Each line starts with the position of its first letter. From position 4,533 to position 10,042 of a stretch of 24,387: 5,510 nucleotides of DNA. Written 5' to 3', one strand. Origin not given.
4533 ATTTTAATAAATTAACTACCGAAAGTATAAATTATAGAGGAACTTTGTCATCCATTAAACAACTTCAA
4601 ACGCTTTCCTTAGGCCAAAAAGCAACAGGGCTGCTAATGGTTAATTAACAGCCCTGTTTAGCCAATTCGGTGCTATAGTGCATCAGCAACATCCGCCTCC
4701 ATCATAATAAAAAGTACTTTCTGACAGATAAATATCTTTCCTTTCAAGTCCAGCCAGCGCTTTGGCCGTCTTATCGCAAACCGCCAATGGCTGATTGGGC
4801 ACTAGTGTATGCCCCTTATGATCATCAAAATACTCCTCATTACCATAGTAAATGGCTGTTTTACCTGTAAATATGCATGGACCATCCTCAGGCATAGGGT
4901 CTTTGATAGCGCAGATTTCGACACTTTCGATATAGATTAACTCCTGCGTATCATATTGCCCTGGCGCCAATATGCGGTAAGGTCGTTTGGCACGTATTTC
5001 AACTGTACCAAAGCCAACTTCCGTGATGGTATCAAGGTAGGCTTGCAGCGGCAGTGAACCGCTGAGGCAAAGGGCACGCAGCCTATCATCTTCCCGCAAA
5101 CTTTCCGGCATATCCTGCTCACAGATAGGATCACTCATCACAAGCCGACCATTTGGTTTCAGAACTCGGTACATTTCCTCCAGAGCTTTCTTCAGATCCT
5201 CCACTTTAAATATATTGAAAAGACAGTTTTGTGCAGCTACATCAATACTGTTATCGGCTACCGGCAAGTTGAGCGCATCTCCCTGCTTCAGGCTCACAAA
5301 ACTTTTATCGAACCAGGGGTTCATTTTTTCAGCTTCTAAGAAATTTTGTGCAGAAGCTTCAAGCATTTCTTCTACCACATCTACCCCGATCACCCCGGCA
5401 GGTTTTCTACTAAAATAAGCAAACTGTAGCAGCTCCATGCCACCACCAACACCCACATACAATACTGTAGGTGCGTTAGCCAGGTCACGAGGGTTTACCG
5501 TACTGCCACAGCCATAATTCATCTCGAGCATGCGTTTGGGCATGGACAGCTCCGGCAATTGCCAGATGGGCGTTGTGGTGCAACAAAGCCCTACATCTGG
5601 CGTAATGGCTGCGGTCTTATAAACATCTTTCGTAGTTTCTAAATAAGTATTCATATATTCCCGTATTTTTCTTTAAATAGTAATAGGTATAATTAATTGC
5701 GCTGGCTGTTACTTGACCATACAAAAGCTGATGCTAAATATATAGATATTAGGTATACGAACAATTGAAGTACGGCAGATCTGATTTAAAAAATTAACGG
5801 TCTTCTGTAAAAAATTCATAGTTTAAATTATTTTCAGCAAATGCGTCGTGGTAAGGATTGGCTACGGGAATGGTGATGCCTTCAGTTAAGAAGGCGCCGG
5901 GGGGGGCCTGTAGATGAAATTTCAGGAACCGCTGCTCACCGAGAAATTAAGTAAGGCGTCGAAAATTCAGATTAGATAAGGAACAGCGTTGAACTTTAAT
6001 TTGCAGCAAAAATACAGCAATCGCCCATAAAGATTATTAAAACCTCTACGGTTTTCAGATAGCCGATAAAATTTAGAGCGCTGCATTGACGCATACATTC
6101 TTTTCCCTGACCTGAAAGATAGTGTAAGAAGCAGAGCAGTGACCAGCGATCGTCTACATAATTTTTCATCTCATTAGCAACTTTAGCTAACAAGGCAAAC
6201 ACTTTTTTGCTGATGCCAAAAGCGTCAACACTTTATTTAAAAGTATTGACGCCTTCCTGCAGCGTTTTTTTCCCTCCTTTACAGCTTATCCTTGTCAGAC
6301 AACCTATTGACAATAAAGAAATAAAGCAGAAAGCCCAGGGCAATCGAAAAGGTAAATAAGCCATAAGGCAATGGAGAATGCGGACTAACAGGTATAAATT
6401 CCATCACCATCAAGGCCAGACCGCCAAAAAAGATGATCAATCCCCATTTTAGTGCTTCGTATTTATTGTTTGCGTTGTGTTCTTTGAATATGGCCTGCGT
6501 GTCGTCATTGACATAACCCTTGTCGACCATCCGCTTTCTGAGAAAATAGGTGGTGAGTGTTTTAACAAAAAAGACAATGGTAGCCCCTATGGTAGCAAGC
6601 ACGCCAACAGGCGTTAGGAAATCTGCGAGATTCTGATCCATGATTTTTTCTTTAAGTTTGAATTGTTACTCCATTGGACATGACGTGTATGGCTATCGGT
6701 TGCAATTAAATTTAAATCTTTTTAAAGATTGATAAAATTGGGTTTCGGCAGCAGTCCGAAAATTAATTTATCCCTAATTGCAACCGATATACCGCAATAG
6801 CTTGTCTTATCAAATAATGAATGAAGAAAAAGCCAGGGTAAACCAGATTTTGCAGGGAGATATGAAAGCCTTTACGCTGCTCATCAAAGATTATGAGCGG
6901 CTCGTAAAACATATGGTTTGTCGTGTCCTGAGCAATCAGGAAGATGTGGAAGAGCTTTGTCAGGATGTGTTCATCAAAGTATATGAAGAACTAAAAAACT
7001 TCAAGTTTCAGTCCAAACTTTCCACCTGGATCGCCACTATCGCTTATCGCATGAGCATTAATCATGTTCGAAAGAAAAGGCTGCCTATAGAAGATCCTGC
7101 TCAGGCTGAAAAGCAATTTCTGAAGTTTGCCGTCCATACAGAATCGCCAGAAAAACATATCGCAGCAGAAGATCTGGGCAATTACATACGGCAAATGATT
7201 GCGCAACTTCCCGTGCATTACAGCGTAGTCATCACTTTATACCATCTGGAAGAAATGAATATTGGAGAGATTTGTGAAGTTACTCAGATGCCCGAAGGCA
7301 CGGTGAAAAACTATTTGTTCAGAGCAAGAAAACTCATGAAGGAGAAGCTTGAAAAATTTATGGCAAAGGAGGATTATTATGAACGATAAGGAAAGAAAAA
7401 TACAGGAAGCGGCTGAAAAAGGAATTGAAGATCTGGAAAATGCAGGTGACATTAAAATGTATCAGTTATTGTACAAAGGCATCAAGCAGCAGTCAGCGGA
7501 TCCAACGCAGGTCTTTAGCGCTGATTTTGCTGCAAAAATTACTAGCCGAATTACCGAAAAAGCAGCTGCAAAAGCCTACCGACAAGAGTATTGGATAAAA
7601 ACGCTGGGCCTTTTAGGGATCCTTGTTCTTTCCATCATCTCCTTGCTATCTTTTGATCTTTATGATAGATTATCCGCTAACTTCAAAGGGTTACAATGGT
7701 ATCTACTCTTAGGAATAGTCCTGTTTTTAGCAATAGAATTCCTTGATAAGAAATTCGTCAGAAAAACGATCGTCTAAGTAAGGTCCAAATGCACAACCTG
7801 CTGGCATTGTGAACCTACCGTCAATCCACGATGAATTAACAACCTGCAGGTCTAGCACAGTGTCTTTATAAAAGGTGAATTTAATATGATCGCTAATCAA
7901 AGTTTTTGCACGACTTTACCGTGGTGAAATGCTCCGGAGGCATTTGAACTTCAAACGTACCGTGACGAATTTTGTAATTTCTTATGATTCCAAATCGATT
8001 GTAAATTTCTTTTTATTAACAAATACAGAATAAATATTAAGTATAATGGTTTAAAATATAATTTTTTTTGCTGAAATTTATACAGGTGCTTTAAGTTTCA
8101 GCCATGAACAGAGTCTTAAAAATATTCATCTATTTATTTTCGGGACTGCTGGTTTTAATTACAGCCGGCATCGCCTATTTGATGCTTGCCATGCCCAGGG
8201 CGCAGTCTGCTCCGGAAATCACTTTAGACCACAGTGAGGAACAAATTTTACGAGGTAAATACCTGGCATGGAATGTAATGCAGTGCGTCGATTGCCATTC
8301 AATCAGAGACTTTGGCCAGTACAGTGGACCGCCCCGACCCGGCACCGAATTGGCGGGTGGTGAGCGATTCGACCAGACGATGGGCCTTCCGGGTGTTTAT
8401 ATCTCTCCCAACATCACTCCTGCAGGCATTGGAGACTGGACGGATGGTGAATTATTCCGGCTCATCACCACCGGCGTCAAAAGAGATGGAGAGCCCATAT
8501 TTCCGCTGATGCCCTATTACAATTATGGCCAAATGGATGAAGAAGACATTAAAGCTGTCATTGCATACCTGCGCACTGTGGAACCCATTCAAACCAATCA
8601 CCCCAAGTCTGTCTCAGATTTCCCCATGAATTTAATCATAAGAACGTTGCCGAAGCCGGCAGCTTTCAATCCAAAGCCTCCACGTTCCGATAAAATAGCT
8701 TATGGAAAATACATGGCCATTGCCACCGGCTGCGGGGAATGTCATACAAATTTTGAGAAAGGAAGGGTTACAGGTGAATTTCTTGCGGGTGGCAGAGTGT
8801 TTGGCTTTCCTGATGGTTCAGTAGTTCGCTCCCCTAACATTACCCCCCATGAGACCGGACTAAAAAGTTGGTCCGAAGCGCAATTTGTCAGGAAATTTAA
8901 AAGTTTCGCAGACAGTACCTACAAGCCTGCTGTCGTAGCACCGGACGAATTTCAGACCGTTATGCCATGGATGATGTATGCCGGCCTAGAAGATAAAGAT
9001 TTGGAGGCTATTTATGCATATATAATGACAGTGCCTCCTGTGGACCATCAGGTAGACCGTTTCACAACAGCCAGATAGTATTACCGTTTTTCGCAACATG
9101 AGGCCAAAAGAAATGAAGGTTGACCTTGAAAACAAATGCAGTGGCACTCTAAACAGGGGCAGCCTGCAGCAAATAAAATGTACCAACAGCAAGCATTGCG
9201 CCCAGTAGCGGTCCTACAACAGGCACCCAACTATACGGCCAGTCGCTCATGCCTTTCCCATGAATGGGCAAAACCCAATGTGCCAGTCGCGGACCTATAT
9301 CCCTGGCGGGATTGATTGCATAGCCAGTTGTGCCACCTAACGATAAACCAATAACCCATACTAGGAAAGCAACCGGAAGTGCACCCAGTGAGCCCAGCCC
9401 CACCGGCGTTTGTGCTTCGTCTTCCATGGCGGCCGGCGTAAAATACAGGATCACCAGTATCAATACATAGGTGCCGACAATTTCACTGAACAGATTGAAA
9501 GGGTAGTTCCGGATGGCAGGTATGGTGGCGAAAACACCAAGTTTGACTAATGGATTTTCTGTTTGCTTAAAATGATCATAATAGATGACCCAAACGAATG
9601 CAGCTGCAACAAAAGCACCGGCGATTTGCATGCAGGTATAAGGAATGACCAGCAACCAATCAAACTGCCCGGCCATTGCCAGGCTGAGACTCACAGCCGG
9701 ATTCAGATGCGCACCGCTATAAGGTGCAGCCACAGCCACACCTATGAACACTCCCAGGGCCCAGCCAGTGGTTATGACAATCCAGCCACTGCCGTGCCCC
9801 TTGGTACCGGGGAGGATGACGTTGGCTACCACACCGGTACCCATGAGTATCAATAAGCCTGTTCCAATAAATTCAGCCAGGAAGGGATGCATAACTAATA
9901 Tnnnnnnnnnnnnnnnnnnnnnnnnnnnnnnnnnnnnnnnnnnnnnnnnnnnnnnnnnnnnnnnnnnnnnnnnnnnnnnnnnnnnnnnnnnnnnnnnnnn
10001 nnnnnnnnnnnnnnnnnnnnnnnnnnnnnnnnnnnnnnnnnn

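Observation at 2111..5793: Same dyad motif upstream of arsM and the PiT gene: a hidden two-gene arsenic/oxyanion regulon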

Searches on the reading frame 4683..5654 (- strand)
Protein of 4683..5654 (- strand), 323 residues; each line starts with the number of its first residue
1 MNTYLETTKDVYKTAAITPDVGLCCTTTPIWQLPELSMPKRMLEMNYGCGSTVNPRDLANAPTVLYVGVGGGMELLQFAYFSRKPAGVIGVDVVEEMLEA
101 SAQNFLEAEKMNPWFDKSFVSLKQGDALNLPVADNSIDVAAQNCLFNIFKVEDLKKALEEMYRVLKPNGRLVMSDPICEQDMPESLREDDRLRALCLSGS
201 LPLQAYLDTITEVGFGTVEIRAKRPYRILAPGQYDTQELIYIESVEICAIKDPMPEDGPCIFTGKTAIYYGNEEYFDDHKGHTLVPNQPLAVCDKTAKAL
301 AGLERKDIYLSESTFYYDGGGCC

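Call 4: search_protein_families(library=pfam, proteins=[window:4683-5654:-])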
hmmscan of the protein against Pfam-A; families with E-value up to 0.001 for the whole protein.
window:4683-5654:- (323 aa): 7 families
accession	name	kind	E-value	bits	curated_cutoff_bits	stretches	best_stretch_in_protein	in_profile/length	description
PF08241.18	Methyltransf_11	-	1.2e-17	64.8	21.2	1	65-173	1-95/95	Methyltransferase domain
PF13847.12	Methyltransf_31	-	1.4e-17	64.2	27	1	63-193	6-129/145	Methyltransferase domain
PF13649.12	Methyltransf_25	-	2.3e-15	57.5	27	1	64-169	1-97/97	Methyltransferase domain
PF01209.24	Ubie_methyltran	-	1.3e-10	41.5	20.1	1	63-173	50-151/233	ubiE/COQ5 methyltransferase family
PF08242.18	Methyltransf_12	-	4.5e-07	30.9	30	1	67-171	3-98/98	Methyltransferase domain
PF20922.3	Anamorsin_N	-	3.8e-05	23.9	27.1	1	150-199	64-115/163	Anamorsin, N-terminal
PF05148.21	Methyltransf_8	-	0.00048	20.5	27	1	125-173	111-156/219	Hypothetical methyltransferase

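Call 22: search_protein_families(library=ncbifam, proteins=[window:4683-5654:-])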
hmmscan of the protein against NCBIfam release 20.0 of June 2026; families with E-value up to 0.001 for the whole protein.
window:4683-5654:- (323 aa): 25 families
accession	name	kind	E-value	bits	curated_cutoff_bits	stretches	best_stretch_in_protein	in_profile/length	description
NF038099.1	AsSugarArsM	exception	9.5e-169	560.6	400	1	3-323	1-321/321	arsenosugar biosynthesis arsenite methyltransferase ArsM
NF008823.0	PRK11873.1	subfamily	1.1e-35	123.5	263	1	43-236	60-244/272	arsenite methyltransferase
NF040538.1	methyl_ArsM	equivalog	3e-29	102.3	500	2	132-289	167-316/356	arsinothricin biosynthesis methyltransferase ArsM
NF041537.1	ArsM_AhpD_UU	exception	3.1e-23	82.1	510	1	37-222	53-229/345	arsenite methyltransferase/AhpD domain selenoprotein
NF041536.1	ArsM_DUF2284_UU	exception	5e-22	77.9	575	1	38-223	54-230/459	arsenite methyltransferase/DUF2284 domain selenoprotein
NF047649.1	MTase_UXPK_star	exception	1.5e-21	76.6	460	1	38-222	55-230/283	methyltransferase/UXPK-star double selenoprotein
NF040539.1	AST_met_ArsM_2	exception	1.4e-17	64.4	240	1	63-220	59-210/262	putative arsinothricin biosynthesis methyltransferase ArsM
NF045667.1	MTase_DVU1556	equivalog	1.9e-14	53.7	155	1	61-217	23-162/213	DVU_1556 family methyltransferase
TIGR01934.1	MenG_MenH_UbiE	subfamily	4.2e-14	52.4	158.35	1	62-175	41-143/223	ubiquinone/menaquinone biosynthesis methyltransferase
NF001244.0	PRK00216.1-5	equivalog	1.5e-13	50.6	216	1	63-175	51-155/236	bifunctional demethylmenaquinone methyltransferase/2-methoxy-6-polyprenyl-1,4-benzoquinol methylase UbiE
NF001241.0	PRK00216.1-2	equivalog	8.6e-12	45.2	327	1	58-175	49-149/231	demethylmenaquinone methyltransferase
NF052510.1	methyltran_MpqE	exception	9.2e-10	38.3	335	1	59-173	45-151/234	methyl-plastoquinone biosynthesis methyltransferase MpqE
NF001243.0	PRK00216.1-4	equivalog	1.9e-09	37.2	235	1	84-173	71-151/237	demethylmenaquinone methyltransferase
TIGR02752.1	MenG_heptapren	equivalog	6e-09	35.8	419.85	1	65-173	50-149/231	demethylmenaquinone methyltransferase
NF001242.0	PRK00216.1-3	equivalog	1.3e-08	34.6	351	1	62-173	72-175/258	bifunctional demethylmenaquinone methyltransferase/2-methoxy-6-polyprenyl-1,4-benzoquinol methylase UbiE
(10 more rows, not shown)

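Call 66: find_related_loci(query=window:4683-5654:-, collection=genome_contigs, flank=2500)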
Query window:4683-5654:- (323 aa) in genome_contigs; peptide patterns used: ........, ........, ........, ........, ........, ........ (x = any residue, [..] = any of these).
600 stretches matched a pattern (row limit reached: there are more); 531 encode a relative of the query (tblastn E <= 1e-3); the best 80 are kept; 80 distinct loci.
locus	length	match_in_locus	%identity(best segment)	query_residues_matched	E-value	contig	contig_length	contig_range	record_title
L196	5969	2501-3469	79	1-323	0e+0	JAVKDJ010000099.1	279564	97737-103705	MAG: Cyclobacteriaceae bacterium isolate F3-SA18-10 k141_83734, whole genome shotgun sequence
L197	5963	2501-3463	79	3-323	0e+0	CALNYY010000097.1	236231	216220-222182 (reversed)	MAG: uncultured Saprospiraceae bacterium isolate LOGT_bin.0157 genome assembly, contig: contig_49375, whole genome shotg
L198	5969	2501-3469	78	1-323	0e+0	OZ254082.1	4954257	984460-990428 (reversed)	MAG: Cyclobacteriaceae bacterium isolate 1e3efca2-635c-40ce-9098-20cd8d9cc3c3 genome assembly, chromosome: 1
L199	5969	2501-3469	77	1-323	9e-180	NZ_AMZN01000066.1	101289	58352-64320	Fulvivirga imtechensis AK7 contig66, whole genome shotgun sequence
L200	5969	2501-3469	78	1-323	2e-179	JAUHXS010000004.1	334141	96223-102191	MAG: Bacteroidia bacterium isolate 3_bin.19 NODE_67_length_334141_cov_5.273992, whole genome shotgun sequence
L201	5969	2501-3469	77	1-323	7e-178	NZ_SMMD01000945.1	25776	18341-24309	Fulvivirga aurantia strain RKSG066 Contig_163, whole genome shotgun sequence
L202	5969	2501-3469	78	1-323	1e-178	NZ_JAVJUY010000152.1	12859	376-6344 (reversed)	MAG: Fulvivirga sp. isolate C1-SOL-13 k141_14406, whole genome shotgun sequence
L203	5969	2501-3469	77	1-323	2e-177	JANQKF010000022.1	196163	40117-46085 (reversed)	MAG: Cyclobacteriaceae bacterium isolate PL25a_bin.147 k99_2584335, whole genome shotgun sequence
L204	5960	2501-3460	78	4-323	2e-177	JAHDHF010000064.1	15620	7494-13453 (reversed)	MAG: Saprospiraceae bacterium isolate MAG-63 RZ_10780, whole genome shotgun sequence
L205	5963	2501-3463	77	3-323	1e-177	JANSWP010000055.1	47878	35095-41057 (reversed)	MAG: Bacteroidetes bacterium isolate bin.2 k141_331645_length_47878_cov_16.0549, whole genome shotgun sequence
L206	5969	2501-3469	77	1-323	3e-177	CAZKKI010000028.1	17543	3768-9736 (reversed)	MAG TPA_asm: uncultured Melioribacteraceae bacterium isolate binchicken_co219_313 genome assembly, contig: k141_337928, 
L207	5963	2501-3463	77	3-323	6e-177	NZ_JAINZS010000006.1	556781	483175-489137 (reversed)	Robertkochia aurantiaca strain 3YJGBD-33 contig6, whole genome shotgun sequence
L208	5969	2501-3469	76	1-323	5e-177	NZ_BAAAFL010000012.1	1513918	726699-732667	Fulvivirga kasyanovii strain JCM 16186 sequence12, whole genome shotgun sequence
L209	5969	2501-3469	76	1-323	9e-177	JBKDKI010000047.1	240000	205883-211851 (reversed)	MAG: Sphingobacteriaceae bacterium isolate samp_2119_concoct_958 samp_2119_513389, whole genome shotgun sequence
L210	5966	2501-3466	77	1-323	1e-176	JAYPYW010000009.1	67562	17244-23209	MAG: Flavobacteriales bacterium isolate 139586_S187_metabat_bins_sspec.tsv.080 NODE_278_length_67562_cov_5.085621, whole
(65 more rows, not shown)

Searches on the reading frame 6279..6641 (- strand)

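Call 4: search_protein_families(library=pfam, proteins=[window:6279-6641:-])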
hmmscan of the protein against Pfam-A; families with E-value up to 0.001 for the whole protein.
window:6279-6641:- (120 aa): 1 family
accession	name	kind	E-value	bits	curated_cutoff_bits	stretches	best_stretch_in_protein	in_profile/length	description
PF19762.4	DUF6249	-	2.2e-09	37.6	33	1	14-111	4-103/104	Domain of unknown function (DUF6249)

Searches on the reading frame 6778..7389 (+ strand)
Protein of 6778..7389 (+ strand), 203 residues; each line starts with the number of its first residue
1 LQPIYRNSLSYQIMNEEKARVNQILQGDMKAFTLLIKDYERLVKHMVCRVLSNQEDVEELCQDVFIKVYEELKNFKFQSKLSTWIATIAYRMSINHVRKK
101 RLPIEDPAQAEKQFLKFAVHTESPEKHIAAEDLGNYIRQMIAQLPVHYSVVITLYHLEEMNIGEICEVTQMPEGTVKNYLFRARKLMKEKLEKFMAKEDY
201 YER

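Call 4: search_protein_families(library=pfam, proteins=[window:6778-7389:+])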
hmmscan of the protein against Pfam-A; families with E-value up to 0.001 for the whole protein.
window:6778-7389:+ (203 aa): 3 families
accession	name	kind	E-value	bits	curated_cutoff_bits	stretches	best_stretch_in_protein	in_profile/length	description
PF08281.18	Sigma70_r4_2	-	4.3e-15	55.5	25.7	1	136-187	3-54/54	Sigma-70, region 4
PF04542.20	Sigma70_r2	-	4.5e-15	55.6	24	1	35-101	1-69/71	Sigma-70 region 2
PF04545.22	Sigma70_r4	-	0.00047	20.1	24.1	1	149-188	10-49/50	Sigma-70, region 4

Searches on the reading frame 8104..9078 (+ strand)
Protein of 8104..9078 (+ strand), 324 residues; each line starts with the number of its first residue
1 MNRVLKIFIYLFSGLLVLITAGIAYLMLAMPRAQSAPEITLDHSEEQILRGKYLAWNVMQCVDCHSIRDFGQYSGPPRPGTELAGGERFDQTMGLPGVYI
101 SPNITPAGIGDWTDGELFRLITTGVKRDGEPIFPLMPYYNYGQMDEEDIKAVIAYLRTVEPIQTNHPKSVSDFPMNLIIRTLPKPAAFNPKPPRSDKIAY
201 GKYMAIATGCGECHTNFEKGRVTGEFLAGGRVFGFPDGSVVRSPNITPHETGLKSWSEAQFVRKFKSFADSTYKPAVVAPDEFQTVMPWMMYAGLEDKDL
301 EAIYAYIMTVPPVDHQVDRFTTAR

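Call 4: search_protein_families(library=pfam, proteins=[window:8104-9078:+])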
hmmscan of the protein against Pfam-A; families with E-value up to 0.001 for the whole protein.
window:8104-9078:+ (324 aa): 2 families
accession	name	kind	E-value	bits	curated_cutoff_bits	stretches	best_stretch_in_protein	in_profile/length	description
PF00034.26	Cytochrom_C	-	1.5e-14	55.5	21.3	2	51-159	4-89/90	Cytochrome c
PF13442.11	Cytochrome_CBB3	-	1.2e-07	32.4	27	1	59-156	12-68/68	Cytochrome C oxidase, cbb3-type, subunit III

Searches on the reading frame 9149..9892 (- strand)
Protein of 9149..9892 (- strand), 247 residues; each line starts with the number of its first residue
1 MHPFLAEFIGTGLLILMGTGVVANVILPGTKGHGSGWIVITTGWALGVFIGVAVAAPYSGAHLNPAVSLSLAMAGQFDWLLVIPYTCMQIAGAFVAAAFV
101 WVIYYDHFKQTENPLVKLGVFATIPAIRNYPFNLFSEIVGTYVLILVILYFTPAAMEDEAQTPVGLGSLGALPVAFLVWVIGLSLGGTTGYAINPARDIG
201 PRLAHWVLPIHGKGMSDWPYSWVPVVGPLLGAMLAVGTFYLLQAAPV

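Call 52: search_protein_families(library=pfam, proteins=[window:9149-9892:-])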
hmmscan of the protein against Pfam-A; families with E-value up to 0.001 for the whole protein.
window:9149-9892:- (247 aa): 1 family
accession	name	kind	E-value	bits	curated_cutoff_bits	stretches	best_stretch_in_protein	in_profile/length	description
PF00230.25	MIP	-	4.2e-41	141.6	25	1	4-236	11-219/222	Major intrinsic protein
